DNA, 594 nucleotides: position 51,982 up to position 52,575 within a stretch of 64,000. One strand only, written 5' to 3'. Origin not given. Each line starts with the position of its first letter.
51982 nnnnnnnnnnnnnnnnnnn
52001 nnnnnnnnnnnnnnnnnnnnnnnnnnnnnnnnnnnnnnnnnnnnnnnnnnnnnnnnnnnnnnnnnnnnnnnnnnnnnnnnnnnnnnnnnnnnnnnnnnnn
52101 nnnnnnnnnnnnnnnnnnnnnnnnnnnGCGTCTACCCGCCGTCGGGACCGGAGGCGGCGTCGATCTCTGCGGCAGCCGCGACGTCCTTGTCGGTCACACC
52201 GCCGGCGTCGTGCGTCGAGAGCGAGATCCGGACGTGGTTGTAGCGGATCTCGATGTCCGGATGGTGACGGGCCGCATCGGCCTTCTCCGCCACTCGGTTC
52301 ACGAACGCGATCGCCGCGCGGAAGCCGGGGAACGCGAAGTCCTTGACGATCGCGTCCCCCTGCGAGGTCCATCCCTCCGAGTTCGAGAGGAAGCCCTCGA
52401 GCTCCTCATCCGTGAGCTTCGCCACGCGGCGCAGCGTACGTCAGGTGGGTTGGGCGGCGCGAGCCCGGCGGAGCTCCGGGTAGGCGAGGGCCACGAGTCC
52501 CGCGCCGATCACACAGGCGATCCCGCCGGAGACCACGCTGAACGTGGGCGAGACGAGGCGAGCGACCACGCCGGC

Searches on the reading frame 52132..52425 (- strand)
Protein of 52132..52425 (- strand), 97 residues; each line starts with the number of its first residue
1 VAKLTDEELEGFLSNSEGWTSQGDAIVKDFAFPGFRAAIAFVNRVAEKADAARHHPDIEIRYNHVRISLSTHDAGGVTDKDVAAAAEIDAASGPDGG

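Call 42: search_protein_families(library=pfam, proteins=[window:52132-52425:-], max_evalue=0.0001)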
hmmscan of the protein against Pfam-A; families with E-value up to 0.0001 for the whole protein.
window:52132-52425:- (97 aa): 1 family
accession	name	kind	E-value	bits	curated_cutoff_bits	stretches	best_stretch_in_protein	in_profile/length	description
PF01329.24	Pterin_4a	-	3.3e-31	107.7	26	1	3-90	2-90/91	Pterin 4 alpha carbinolamine dehydratase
